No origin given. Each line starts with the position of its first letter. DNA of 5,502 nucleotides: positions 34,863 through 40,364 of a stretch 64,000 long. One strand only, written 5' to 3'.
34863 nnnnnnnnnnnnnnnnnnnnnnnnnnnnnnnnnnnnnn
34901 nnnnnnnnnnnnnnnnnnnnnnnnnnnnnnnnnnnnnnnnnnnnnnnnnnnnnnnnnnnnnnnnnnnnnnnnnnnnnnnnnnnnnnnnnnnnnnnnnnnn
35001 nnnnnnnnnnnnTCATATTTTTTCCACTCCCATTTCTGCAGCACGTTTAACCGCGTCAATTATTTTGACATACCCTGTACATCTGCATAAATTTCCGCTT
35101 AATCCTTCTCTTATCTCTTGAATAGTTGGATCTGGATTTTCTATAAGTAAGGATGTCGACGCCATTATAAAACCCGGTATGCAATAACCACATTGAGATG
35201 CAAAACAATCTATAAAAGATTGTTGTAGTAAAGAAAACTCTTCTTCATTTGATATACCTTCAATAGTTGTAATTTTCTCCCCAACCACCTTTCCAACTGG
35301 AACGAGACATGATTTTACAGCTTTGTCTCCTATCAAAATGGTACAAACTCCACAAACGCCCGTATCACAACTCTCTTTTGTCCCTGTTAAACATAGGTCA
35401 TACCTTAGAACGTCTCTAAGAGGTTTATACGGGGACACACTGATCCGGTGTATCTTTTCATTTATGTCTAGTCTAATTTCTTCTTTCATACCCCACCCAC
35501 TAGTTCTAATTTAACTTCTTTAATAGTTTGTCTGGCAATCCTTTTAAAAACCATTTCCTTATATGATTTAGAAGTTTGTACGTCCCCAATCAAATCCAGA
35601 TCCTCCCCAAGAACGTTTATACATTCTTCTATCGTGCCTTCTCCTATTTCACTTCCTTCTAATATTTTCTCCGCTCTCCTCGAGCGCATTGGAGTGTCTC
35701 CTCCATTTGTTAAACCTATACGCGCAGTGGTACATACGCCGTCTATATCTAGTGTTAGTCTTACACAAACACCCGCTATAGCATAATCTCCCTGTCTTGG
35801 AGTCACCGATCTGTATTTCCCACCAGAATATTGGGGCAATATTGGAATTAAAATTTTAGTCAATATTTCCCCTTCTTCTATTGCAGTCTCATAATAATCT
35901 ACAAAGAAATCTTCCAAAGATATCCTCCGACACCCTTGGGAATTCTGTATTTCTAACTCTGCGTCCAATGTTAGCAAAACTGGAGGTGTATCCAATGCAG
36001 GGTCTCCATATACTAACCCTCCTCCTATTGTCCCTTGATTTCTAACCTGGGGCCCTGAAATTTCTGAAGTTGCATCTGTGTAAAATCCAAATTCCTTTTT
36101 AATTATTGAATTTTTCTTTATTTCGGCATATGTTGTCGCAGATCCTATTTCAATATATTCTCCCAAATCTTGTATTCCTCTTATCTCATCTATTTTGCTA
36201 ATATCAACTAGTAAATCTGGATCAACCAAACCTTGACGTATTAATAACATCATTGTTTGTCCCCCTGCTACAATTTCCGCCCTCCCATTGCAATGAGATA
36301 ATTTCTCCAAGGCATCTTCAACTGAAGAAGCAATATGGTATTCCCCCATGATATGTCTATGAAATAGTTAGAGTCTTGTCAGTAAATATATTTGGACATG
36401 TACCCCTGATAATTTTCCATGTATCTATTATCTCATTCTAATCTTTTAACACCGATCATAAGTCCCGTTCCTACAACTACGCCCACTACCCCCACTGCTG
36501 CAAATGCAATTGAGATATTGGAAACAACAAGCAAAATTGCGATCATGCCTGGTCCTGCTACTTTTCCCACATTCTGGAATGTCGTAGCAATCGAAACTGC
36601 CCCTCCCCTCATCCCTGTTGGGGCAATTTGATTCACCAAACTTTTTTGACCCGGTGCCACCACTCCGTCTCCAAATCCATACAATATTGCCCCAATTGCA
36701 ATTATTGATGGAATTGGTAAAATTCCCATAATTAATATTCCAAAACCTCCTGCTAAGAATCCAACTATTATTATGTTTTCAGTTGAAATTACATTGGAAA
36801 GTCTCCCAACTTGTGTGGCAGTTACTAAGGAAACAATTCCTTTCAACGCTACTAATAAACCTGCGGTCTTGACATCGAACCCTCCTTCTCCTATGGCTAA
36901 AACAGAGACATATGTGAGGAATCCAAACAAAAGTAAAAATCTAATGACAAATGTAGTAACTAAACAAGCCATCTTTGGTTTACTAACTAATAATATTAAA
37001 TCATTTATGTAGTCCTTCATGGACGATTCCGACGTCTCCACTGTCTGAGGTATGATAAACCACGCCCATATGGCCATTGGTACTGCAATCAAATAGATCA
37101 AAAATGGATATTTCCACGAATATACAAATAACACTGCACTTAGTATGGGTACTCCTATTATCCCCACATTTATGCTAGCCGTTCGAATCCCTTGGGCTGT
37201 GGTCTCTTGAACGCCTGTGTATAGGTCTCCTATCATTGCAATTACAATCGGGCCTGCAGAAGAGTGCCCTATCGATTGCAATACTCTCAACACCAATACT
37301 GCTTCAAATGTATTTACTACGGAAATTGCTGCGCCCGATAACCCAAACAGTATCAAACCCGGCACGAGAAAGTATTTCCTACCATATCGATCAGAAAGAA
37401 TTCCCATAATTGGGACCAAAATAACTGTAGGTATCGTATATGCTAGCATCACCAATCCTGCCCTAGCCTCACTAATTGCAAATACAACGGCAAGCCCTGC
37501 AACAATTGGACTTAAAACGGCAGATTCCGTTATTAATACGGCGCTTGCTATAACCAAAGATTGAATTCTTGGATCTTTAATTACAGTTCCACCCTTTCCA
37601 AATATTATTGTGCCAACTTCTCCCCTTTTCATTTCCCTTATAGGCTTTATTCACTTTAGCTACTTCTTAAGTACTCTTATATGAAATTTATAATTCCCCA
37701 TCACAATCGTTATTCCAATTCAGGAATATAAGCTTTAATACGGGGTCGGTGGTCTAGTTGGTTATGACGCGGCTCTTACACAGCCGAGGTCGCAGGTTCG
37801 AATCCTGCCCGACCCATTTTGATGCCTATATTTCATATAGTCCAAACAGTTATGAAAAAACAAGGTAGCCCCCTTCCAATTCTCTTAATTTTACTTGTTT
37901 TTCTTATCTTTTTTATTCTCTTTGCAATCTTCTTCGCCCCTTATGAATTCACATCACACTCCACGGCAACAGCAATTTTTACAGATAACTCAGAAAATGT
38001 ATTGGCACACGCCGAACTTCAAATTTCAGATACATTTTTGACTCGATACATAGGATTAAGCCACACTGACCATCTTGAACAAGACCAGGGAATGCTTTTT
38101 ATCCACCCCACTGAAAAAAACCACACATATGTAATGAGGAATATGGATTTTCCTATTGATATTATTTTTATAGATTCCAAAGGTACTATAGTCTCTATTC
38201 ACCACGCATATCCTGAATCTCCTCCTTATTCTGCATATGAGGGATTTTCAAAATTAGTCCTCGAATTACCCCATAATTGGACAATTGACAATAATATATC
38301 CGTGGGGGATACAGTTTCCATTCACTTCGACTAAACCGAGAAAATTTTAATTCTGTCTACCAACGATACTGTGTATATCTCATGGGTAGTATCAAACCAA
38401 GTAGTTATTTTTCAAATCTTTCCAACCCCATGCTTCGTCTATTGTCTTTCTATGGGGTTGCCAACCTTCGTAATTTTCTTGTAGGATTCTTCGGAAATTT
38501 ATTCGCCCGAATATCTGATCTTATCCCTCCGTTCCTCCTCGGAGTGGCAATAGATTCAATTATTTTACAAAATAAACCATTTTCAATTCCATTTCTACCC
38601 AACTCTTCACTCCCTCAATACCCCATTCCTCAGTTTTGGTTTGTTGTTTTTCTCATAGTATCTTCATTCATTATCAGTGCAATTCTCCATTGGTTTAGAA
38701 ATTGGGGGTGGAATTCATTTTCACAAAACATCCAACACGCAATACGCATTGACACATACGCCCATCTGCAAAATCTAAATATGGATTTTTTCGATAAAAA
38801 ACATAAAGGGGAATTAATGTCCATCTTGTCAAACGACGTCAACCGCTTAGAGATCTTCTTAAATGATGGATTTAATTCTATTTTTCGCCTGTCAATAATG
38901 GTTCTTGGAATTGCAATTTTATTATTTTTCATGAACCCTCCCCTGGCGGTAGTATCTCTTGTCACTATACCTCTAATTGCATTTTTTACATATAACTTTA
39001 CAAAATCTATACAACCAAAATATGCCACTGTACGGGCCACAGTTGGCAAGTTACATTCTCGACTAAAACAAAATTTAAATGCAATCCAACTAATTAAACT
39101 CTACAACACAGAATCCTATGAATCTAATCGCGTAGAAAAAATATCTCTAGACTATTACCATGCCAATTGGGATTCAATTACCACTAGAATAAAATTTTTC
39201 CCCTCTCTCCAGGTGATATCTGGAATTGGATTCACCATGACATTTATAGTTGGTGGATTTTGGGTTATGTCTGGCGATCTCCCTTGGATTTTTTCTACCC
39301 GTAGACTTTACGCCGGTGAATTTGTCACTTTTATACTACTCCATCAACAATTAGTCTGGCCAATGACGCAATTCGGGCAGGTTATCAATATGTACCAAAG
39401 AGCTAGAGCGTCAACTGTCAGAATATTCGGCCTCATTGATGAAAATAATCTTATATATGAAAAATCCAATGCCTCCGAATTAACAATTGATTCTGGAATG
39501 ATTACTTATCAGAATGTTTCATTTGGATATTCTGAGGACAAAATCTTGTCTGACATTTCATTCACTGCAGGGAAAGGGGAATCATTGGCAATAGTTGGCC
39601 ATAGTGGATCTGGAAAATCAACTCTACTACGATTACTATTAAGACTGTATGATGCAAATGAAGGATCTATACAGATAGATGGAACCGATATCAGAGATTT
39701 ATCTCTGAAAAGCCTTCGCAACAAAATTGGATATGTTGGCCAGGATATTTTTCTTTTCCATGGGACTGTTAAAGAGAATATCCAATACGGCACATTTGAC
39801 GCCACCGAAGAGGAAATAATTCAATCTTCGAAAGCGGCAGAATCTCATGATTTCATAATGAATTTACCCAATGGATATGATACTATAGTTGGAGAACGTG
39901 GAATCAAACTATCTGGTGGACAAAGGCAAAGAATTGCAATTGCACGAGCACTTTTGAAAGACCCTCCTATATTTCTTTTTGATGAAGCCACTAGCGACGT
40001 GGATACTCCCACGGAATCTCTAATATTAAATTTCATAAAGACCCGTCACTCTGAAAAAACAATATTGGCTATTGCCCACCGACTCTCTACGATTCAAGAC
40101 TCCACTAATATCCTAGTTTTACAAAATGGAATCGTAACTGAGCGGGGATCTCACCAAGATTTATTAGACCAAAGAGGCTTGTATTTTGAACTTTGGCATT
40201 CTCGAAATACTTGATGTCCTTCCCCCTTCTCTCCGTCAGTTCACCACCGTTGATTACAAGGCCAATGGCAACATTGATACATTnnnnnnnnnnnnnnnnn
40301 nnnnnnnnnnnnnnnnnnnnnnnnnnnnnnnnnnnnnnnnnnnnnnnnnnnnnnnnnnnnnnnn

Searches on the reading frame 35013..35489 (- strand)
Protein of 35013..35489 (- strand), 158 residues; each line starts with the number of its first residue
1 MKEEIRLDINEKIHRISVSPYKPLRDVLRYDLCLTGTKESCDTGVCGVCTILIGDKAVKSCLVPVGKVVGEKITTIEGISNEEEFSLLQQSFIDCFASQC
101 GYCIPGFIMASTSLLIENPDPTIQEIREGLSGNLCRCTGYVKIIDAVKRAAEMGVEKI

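Call 81: search_protein_families(library=pfam, proteins=[window:35013-35489:-], max_evalue=0.0001)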
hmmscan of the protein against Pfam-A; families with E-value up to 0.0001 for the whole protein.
window:35013-35489:- (158 aa): 1 family
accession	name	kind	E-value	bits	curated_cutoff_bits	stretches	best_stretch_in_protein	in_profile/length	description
PF01799.25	Fer2_2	-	4.4e-30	104.1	30.3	1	75-148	1-75/75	[2Fe-2S] binding domain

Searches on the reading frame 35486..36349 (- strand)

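Call 81: search_protein_families(library=pfam, proteins=[window:35486-36349:-], max_evalue=0.0001)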
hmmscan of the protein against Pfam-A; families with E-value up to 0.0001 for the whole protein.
window:35486-36349:- (287 aa): 2 families
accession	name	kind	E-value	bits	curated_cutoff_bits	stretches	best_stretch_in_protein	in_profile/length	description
PF00941.27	FAD_binding_5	-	1.1e-45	156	27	1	3-169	4-168/170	FAD binding domain in molybdopterin dehydrogenase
PF03450.22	CO_deh_flav_C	-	1.4e-16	60.9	25.5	1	179-279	3-102/102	CO dehydrogenase flavoprotein C-terminal domain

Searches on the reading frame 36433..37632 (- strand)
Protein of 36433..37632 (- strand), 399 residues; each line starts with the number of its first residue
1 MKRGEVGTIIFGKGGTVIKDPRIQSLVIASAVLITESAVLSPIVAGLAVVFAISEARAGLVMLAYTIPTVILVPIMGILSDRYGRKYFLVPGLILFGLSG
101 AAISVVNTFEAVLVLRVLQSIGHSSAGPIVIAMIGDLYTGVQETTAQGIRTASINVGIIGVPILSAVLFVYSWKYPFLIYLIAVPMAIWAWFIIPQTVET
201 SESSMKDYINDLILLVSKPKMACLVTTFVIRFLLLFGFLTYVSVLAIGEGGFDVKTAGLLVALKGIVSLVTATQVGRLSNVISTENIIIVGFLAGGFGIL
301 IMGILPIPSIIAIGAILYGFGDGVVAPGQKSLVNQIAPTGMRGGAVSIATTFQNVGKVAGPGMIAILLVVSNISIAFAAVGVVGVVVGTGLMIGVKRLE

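Call 81: search_protein_families(library=pfam, proteins=[window:36433-37632:-], max_evalue=0.0001)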
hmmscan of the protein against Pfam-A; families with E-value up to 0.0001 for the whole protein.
window:36433-37632:- (399 aa): 1 family
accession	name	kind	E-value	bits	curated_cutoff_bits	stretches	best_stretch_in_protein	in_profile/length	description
PF07690.21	MFS_1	-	3e-56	191.3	33.4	2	26-361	1-347/347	Major Facilitator Superfamily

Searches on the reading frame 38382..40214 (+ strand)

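Call 81: search_protein_families(library=pfam, proteins=[window:38382-40214:+], max_evalue=0.0001)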
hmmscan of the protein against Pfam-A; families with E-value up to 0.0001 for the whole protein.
window:38382-40214:+ (610 aa): 3 families
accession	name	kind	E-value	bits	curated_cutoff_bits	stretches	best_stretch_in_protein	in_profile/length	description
PF00664.28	ABC_membrane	-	1.6e-40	140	28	1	33-328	2-274/274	ABC transporter transmembrane region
PF00005.33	ABC_tran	-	3.2e-36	125.4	25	1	389-538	1-137/137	ABC transporter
PF02463.25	SMC_N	-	7.1e-07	29.3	40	1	416-578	97-209/220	RecF/RecN/SMC N terminal domain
